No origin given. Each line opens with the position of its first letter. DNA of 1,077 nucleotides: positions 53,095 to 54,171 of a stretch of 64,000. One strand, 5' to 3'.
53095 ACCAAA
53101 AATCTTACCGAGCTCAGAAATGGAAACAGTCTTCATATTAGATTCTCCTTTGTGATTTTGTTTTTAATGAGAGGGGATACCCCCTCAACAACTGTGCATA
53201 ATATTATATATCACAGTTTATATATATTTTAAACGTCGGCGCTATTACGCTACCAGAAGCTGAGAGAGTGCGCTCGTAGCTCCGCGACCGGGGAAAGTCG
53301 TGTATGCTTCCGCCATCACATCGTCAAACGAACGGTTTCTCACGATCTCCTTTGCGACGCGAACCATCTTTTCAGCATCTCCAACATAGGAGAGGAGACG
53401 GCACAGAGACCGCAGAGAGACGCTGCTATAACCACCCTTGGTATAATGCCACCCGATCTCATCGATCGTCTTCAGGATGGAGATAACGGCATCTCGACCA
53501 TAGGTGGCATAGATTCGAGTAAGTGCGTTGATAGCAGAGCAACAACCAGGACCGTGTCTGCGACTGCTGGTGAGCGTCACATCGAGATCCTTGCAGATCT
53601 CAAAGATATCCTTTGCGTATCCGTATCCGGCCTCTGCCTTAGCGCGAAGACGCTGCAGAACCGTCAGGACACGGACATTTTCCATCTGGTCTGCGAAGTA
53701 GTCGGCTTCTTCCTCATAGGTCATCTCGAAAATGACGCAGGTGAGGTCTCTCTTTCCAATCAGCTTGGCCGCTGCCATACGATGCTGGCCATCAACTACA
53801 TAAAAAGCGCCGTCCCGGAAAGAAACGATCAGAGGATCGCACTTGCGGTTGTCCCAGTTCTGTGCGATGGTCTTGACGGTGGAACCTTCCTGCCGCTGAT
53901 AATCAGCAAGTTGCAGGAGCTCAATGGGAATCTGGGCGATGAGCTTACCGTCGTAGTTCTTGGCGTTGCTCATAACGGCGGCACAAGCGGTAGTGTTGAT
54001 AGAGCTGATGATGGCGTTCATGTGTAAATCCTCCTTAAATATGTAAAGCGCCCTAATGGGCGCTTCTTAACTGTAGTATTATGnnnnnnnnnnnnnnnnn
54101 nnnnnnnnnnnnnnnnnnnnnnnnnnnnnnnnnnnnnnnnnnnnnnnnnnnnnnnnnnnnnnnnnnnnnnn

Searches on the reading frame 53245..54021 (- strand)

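Call 35: search_protein_families(library=pfam, proteins=[window:53245-54021:-], max_evalue=0.01)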
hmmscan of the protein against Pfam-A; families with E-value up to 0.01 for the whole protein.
window:53245-54021:- (258 aa): 2 families
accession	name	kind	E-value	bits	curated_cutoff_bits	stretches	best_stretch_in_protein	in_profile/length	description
PF20188.4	DUF6551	-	9.6e-16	58.5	26.8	1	41-209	6-179/242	Family of unknown function (DUF6551)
PF06245.16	DUF1015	-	0.0026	17.2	25.8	1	40-115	172-248/325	Protein of unknown function (DUF1015)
